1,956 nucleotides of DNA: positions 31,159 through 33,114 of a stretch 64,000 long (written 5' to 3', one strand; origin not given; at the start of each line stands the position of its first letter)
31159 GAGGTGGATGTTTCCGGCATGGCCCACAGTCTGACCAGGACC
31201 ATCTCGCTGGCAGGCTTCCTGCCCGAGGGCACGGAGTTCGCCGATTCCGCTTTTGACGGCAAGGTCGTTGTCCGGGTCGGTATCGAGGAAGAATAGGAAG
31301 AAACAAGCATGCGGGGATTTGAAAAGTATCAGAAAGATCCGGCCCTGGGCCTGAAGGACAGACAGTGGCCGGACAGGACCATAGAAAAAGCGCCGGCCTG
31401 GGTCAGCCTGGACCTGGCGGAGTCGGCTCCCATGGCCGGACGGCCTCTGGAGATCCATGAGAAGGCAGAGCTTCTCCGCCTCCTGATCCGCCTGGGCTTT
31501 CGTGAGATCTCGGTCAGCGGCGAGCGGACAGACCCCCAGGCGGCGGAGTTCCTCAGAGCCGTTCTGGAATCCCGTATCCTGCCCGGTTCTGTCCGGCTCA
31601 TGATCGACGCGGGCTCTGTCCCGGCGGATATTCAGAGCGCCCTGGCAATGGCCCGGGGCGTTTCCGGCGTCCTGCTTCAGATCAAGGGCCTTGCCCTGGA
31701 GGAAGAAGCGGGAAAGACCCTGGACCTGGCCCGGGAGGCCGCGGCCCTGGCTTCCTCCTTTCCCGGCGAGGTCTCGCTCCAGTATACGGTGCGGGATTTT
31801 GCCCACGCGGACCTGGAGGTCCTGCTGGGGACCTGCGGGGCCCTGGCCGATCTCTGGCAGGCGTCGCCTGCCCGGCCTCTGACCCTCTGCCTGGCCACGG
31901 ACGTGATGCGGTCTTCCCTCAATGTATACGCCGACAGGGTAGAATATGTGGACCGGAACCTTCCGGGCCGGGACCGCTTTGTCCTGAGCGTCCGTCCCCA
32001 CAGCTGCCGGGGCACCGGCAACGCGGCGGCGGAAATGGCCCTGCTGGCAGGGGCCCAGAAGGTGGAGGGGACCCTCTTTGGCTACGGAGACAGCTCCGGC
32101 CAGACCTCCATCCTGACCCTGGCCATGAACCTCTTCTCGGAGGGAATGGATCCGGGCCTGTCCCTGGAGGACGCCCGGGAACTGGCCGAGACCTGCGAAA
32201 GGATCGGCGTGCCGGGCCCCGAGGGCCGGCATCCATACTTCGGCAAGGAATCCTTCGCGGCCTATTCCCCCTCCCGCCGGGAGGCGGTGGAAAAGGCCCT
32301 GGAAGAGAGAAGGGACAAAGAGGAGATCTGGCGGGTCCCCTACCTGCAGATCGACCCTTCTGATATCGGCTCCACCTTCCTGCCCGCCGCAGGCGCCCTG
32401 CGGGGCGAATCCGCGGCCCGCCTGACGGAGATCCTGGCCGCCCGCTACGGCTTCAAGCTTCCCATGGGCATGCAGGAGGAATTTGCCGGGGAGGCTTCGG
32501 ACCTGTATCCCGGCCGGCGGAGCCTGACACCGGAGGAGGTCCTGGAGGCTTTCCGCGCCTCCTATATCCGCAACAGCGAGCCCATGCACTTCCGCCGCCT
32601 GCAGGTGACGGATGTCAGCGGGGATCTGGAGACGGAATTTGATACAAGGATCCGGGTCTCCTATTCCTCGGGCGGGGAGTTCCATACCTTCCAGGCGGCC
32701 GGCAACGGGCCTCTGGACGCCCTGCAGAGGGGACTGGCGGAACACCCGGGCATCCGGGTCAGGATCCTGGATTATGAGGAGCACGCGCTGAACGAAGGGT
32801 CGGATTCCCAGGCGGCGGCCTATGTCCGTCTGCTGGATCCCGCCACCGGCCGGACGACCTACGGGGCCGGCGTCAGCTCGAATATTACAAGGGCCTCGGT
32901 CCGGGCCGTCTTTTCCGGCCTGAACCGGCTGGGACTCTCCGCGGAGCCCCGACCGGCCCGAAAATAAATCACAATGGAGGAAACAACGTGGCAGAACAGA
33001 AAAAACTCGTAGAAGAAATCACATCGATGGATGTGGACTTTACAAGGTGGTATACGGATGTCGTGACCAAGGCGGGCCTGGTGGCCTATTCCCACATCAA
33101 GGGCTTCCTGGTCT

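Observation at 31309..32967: Full-length LeuA homologue with an erased active site, sitting in the glmM slot of the cdaA-cdaR operon and directly upstream of proS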

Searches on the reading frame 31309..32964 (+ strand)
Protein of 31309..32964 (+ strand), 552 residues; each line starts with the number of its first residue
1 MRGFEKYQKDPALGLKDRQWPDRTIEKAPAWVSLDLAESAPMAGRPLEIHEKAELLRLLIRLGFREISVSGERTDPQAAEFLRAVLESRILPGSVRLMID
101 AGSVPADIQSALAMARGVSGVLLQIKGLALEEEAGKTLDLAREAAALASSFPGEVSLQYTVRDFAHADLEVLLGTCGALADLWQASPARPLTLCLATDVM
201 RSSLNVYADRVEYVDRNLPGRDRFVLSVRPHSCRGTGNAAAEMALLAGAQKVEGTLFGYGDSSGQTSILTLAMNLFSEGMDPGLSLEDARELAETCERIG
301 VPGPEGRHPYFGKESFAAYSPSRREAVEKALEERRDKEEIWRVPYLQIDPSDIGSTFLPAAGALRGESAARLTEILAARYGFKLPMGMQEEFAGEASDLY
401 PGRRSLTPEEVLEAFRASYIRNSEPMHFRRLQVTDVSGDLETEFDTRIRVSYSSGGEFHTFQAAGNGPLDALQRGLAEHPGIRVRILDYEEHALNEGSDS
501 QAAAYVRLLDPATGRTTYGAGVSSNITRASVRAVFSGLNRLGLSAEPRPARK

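Call 3: search_protein_families(library=pfam, proteins=[window:31309-32964:+], max_evalue=0.01)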
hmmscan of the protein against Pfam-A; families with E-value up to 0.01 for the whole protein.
window:31309-32964:+ (552 aa): 3 families
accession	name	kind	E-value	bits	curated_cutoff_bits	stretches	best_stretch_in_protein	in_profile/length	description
PF08502.15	LeuA_dimer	-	5.7e-24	84.9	24.9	1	406-541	2-130/131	LeuA allosteric (dimerisation) domain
PF00682.25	HMGL-like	-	3.2e-21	76.4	29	1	30-294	3-258/260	HMGL-like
PF22615.1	IPMS_D2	-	3.9e-09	37.1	27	1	316-357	4-46/66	Alpha-isopropylmalate synthase, post-catalytic domain-like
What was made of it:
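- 32524..32931 (+): LeuA_dimer regulatory (leucine-binding) domain, aa 406-541, essentially canonical. Pfam LeuA_dimer 85 bits (call 3).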

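Call 4: search_protein_families(library=ncbifam, proteins=[window:31309-32964:+], max_evalue=0.01)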
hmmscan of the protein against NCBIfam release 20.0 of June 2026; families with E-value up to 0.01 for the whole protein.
window:31309-32964:+ (552 aa): 12 families
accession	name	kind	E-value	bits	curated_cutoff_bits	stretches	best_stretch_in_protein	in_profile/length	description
NF002991.1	PRK03739.1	subfamily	4.2e-105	352.5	455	1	5-540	3-550/550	2-isopropylmalate synthase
TIGR00970.1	leuA_yeast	equivalog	1.2e-92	311.3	697.4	1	5-540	3-561/564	2-isopropylmalate synthase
NF011420.0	PRK14847.1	equivalog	3.5e-47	161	604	1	6-311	8-328/333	2-isopropylmalate synthase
NF002087.0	PRK00915.1-4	equivalog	1.1e-16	60.5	729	2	430-545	393-506/516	2-isopropylmalate synthase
NF002086.0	PRK00915.1-3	equivalog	1.6e-16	59.9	532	2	397-544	363-504/516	2-isopropylmalate synthase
TIGR00973.1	leuA_bact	equivalog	3.5e-16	58.8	598.7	2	412-539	372-494/494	2-isopropylmalate synthase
NF002084.0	PRK00915.1-1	equivalog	3.6e-14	52.2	748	2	413-541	376-499/523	2-isopropylmalate synthase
NF002088.0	PRK00915.1-5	equivalog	9.4e-13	47.5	697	2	404-539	367-496/514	2-isopropylmalate synthase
TIGR00977.1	citramal_synth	equivalog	8.6e-11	40.8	450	2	446-539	417-514/526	citramalate synthase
NF042434.1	IPMS_Lepto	equivalog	5.4e-08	32.2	500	1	137-334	120-312/374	2-isopropylmalate synthase LeuA2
NF002085.0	PRK00915.1-2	subfamily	1.4e-07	30.6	517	0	456-541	415-499/504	2-isopropylmalate synthase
TIGR02660.1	nifV_homocitr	equivalog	0.0056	16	462.9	0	51-316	24-279/365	homocitrate synthase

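Call 5: search_solved_structures(query=window:31309-32964:+, show_alignments=3, max_evalue=0.001)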
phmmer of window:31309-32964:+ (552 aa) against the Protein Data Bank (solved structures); distinct sequences matched with E-value up to 0.001: 7.
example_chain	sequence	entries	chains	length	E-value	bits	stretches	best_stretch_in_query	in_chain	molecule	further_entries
1sr9_A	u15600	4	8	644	1.3e-77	265.2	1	13-508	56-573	2-isopropylmalate synthase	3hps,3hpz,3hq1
3fig_A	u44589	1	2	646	1.3e-77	265.2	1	13-508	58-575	2-isopropylmalate synthase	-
3hpx_A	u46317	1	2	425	1.7e-55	192.2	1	13-357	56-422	2-isopropylmalate synthase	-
3u6w_A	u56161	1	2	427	1.7e-55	192.2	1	13-357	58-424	2-isopropylmalate synthase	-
4ov4_A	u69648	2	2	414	1e-05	28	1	201-335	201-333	2-isopropylmalate synthase | isopropylmalate synthase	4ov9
3eeg_A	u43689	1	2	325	6e-05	25.4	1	207-285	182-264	2-isopropylmalate synthase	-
6e1j_A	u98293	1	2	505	0.0001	24.7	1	190-279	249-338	2-isopropylmalate synthase, A genome specific 1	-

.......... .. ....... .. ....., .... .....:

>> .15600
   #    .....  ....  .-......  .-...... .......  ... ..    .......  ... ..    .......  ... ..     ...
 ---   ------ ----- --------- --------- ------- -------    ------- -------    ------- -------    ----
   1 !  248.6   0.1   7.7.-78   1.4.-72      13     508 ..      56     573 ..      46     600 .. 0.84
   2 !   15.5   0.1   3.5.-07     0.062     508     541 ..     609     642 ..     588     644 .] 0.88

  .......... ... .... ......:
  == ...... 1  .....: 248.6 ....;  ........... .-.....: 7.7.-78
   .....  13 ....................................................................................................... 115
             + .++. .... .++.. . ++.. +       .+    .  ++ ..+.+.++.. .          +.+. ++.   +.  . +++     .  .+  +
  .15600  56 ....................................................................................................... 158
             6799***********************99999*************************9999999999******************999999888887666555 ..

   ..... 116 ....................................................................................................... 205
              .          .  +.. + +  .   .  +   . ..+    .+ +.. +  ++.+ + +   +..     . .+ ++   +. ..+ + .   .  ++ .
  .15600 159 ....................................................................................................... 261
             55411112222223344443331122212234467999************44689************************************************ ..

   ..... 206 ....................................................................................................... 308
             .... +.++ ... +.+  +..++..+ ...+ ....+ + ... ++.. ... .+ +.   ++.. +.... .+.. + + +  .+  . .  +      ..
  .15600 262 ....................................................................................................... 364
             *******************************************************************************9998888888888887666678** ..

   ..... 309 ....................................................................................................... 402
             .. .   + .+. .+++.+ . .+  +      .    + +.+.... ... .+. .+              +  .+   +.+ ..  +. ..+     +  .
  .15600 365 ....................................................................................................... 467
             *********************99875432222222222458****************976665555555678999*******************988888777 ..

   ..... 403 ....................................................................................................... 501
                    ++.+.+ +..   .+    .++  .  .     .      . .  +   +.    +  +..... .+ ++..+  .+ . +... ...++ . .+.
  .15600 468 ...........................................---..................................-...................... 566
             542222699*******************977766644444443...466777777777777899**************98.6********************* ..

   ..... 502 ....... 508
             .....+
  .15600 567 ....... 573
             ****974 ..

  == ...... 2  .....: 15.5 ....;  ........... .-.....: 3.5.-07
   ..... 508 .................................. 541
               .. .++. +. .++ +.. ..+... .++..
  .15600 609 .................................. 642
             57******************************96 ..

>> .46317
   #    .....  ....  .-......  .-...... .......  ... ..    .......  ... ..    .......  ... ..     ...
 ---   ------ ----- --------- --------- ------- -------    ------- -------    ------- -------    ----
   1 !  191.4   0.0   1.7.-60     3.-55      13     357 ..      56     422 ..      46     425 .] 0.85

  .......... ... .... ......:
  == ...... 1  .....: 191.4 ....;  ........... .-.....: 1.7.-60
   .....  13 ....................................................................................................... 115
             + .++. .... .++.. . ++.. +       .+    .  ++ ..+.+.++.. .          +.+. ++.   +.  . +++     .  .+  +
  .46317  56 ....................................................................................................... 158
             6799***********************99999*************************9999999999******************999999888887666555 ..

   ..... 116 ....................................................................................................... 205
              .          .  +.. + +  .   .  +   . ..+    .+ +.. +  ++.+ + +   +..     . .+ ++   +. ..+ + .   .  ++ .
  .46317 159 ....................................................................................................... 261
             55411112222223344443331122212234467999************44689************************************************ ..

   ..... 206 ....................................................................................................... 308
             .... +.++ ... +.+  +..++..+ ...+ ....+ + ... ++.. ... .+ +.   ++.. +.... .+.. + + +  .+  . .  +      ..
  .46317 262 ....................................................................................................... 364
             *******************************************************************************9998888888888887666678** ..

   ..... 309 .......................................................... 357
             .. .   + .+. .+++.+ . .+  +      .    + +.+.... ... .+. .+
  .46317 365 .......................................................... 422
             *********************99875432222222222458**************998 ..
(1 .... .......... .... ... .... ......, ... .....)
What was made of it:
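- Checked: Pfam finds HMGL-like (aa 30-294), IPMS_D2 (316-357) and LeuA_dimer (406-541) (call 3). phmmer against the PDB gives MtLeuA 1sr9 at E=1.3e-77 over residues 13-541 (call 5).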

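Call 6: find_homologous_proteins(query=window:31309-32964:+, max_evalue=1e-10)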
Query window:31309-32964:+ (552 aa): 197 proteins with E <= 1e-10 among 8000 candidates; the best 120 are listed.
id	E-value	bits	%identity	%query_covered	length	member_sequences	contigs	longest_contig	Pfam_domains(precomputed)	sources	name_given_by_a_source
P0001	0.0e+0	1210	100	100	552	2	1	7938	PF00682.26,PF08502.16,PF22615.2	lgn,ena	-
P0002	1.8e-283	959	81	99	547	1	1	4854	PF00682.26,PF08502.16,PF22615.2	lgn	-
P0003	1.3e-146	508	47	98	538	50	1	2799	PF00682.26,PF08502.16,PF22615.2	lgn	-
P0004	1.5e-146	508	47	97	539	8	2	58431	PF00682.26,PF08502.16,PF22615.2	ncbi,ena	-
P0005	1.1e-145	505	47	98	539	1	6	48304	PF00682.26,PF08502.16,PF22615.2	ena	-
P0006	2.8e-145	503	47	98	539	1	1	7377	PF00682.26,PF08502.16,PF22615.2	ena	-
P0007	5.5e-145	502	47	97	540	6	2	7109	PF00682.26,PF08502.16,PF22615.2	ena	-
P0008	2.7e-144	500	46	97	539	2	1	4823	PF00682.26,PF08502.16,PF22615.2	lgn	-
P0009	7.7e-144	499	43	99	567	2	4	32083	PF00682.26,PF08502.16,PF22615.2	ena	-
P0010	2.0e-143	497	46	98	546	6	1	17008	PF00682.26,PF08502.16,PF22615.2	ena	-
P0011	2.9e-143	497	42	98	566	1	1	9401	PF00682.26,PF08502.16,PF22615.2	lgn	-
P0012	9.3e-143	495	42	98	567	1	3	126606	PF00682.26,PF08502.16,PF22615.2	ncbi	-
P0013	1.7e-142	494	42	98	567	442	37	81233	PF00682.26,PF08502.16,PF22615.2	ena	-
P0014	2.4e-142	494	46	97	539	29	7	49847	PF00682.26,PF08502.16,PF22615.2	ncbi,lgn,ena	-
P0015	9.4e-142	492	42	98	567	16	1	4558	PF00682.26,PF08502.16,PF22615.2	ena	-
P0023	4.0e-140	486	46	98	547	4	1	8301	PF00682.26,PF08502.16,PF22615.2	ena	-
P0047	7.9e-137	476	41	99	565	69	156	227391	PF00682.26,PF08502.16,PF22615.2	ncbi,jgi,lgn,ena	-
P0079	3.1e-132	460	40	98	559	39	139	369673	PF00682.26,PF08502.16,PF22615.2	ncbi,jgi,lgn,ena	jgi:2-isopropylmalate synthase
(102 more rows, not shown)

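Call 9: find_encoding_contigs(protein=P0004, flank=8000, max_places=3)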
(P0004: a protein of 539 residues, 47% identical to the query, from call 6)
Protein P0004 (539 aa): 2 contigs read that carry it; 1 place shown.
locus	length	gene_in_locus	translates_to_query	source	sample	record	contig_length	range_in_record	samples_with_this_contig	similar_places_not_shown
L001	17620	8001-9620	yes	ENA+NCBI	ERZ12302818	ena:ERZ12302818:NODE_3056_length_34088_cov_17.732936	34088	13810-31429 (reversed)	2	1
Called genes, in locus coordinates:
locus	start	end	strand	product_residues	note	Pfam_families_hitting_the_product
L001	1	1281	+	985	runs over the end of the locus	PF03193:RsgA_GTPase (faint), PF00005:ABC_tran (faint), PF01637:ATPase_2 (faint), PF02463:SMC_N (faint), PF13191:AAA_16 (faint), PF13555:AAA_29 (faint), PF17760:UvrA_inter, PF17755:UvrA_DNA-bind, +1 more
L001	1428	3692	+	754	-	PF23139:OB_YrrC, PF14520:HHH_5, PF14490:HHH_RecD2, PF13086:AAA_11, PF13245:AAA_19, PF13604:AAA_30, PF18335:SH3_13, PF13538:UvrD_C_2, +8 more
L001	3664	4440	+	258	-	PF18912:DZR_2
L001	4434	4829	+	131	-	-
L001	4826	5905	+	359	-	-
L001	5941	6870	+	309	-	PF19293:CdaA_N, PF02457:DAC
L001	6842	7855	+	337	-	PF07949:YbbR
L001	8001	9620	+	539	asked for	PF00682:HMGL-like, PF22615:IPMS_D2, PF08502:LeuA_dimer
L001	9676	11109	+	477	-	PF00587:tRNA-synt_2b, PF03129:HGTP_anticodon, PF09180:ProRS-C_1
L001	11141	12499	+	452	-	PF01743:PolyA_pol, PF12627:PolyA_pol_RNAbd, PF01966:HD (weak), PF13735:tRNA_NucTran2_2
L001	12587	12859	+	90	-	PF00216:Bac_DNA_binding, PF18291:HU-HIG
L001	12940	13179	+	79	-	PF01479:S4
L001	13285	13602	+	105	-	PF04977:DivIC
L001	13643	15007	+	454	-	PF01171:ATP_bind_3, PF11734:TilS_C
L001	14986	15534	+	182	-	PF00156:Pribosyltran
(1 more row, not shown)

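Call 10: find_encoding_contigs(protein=P0002, flank=8000, max_places=3)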
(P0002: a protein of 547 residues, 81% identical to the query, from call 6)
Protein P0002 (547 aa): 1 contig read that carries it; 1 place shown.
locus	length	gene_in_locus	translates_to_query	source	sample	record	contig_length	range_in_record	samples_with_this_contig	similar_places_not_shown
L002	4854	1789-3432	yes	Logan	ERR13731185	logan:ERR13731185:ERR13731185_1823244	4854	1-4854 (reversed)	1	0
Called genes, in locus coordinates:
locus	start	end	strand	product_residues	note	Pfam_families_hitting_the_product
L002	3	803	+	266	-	?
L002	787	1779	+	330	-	PF07949:YbbR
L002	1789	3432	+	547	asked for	PF00682:HMGL-like, PF22615:IPMS_D2 (weak), PF08502:LeuA_dimer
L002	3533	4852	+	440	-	?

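Call 11: list_cluster_members(proteins=[P0001, P0002, P0004, P0014, P0005, P0010, P0023, P0007])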
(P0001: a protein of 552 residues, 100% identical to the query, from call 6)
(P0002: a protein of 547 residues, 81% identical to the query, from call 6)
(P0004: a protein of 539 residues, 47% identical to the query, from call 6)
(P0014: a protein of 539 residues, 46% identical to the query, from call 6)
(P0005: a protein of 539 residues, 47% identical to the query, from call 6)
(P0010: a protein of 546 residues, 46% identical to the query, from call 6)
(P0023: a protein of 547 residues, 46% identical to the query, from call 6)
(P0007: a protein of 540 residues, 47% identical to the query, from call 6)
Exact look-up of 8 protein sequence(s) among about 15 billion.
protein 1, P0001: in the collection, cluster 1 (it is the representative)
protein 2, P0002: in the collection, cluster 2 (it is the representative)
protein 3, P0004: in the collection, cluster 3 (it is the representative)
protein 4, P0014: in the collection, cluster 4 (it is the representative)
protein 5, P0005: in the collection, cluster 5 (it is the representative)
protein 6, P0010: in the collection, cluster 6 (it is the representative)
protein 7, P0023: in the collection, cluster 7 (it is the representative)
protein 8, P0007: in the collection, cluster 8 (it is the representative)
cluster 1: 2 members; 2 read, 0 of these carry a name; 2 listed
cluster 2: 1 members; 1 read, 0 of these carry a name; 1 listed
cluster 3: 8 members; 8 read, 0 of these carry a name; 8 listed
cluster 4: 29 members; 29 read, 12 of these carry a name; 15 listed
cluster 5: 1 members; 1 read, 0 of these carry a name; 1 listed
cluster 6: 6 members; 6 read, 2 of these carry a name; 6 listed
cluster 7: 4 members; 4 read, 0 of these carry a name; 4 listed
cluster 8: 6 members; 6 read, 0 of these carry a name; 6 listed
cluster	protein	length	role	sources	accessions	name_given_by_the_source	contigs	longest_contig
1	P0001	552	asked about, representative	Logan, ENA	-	-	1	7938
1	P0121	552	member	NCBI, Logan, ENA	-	-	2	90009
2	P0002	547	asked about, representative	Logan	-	-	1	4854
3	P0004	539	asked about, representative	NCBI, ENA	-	-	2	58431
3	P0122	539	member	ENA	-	-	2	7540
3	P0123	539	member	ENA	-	-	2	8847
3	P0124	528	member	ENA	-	-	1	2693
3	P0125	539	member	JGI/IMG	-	-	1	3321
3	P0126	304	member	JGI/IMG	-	-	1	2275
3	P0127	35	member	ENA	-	-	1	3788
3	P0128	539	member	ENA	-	-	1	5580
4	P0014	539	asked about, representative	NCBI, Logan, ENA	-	-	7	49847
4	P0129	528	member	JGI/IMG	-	2-isopropylmalate synthase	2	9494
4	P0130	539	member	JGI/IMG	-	2-isopropylmalate synthase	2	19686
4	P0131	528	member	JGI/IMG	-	2-isopropylmalate synthase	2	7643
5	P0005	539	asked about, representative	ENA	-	-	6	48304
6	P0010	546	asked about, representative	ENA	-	-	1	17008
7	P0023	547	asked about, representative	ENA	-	-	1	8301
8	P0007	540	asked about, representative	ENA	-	-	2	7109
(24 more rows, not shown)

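Call 12: find_encoding_contigs(protein=P0014, flank=10000, max_places=4)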
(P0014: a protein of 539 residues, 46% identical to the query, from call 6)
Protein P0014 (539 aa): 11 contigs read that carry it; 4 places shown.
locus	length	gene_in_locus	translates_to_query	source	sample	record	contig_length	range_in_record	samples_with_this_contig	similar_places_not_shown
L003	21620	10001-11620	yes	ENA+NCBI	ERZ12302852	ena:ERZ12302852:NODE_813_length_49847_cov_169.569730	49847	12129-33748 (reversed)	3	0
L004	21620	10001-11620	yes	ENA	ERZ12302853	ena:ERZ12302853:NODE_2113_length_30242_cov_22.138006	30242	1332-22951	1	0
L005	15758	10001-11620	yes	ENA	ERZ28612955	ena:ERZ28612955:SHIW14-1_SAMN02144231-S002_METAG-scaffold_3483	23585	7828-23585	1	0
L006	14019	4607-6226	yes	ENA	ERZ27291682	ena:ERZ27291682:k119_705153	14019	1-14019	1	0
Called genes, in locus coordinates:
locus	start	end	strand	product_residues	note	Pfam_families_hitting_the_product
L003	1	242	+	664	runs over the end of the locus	PF04851:ResIII, PF17757:UvrB_inter, PF27431:UvrB_3rd, PF00271:Helicase_C, PF12344:UvrB, PF02151:UVR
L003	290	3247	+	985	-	PF03193:RsgA_GTPase (faint), PF00005:ABC_tran (faint), PF02463:SMC_N (faint), PF13191:AAA_16 (faint), PF13555:AAA_29 (faint), PF20703:nSTAND1 (faint), PF17760:UvrA_inter, PF17755:UvrA_DNA-bind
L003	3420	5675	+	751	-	PF23139:OB_YrrC, PF14490:HHH_RecD2 (weak), PF14490:HHH_RecD2, PF13086:AAA_11, PF13245:AAA_19, PF13604:AAA_30, PF18335:SH3_13, PF13538:UvrD_C_2, +6 more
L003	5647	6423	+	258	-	PF18912:DZR_2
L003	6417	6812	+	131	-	-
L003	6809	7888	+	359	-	-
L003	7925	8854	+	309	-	PF19293:CdaA_N, PF02457:DAC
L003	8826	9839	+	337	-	PF07949:YbbR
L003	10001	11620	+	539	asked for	PF00682:HMGL-like, PF22615:IPMS_D2, PF08502:LeuA_dimer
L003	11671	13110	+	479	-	PF00587:tRNA-synt_2b, PF03129:HGTP_anticodon, PF09180:ProRS-C_1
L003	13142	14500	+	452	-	PF01743:PolyA_pol, PF12627:PolyA_pol_RNAbd, PF01966:HD (weak), PF13735:tRNA_NucTran2_2 (weak)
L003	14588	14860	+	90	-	PF00216:Bac_DNA_binding, PF18291:HU-HIG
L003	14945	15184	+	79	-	PF01479:S4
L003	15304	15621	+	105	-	PF04977:DivIC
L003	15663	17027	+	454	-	PF01171:ATP_bind_3, PF11734:TilS_C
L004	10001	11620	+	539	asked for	PF00682:HMGL-like, PF22615:IPMS_D2, PF08502:LeuA_dimer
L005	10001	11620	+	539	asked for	PF00682:HMGL-like, PF22615:IPMS_D2, PF08502:LeuA_dimer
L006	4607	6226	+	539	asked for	PF00682:HMGL-like, PF22615:IPMS_D2, PF08502:LeuA_dimer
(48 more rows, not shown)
